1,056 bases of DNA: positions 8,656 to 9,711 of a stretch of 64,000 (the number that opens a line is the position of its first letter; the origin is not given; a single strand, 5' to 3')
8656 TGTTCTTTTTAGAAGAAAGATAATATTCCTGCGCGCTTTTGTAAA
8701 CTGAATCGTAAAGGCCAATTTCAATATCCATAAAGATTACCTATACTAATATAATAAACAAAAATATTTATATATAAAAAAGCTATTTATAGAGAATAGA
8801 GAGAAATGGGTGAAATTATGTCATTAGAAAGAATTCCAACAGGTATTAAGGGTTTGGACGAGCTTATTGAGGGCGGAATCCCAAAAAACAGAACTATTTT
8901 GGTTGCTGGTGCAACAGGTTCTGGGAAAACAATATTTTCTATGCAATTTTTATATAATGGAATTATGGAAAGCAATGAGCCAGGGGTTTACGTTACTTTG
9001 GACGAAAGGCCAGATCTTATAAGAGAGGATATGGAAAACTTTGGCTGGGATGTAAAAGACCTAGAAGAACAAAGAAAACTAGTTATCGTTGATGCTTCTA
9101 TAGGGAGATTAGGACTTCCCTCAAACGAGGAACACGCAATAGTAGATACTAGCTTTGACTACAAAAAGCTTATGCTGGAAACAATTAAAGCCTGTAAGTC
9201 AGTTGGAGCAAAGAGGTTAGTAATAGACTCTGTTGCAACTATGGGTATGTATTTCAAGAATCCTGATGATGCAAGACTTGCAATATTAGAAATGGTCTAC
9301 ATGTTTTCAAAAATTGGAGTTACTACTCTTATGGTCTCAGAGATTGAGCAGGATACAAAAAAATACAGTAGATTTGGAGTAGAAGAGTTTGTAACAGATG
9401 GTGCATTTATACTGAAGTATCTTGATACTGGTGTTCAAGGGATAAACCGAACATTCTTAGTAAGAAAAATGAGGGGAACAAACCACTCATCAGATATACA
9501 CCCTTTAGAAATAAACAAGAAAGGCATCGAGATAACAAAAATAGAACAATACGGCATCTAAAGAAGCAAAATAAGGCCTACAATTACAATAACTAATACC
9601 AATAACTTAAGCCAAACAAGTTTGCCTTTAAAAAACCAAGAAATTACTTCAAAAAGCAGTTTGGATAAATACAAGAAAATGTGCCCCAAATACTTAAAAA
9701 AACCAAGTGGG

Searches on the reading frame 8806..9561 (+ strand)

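Call 25: search_protein_families(library=pfam, max_evalue=0.001, proteins=[window:8806-9561:+])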
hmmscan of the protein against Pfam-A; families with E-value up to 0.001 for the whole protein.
window:8806-9561:+ (251 aa): 4 families
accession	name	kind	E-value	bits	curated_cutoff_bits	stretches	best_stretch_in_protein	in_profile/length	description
PF06745.19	ATPase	-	1.1e-73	247.9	26.6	1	10-246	1-229/231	KaiC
PF13481.12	AAA_25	-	9.4e-07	29.1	27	1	11-177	16-187/195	AAA domain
PF07088.17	GvpD_P-loop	-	0.00016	22.1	24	1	29-185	11-161/189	GvpD gas vesicle protein, P-loop domain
PF03796.21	DnaB_C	-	0.0002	21.3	27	1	10-65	2-56/255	DnaB-like helicase C terminal domain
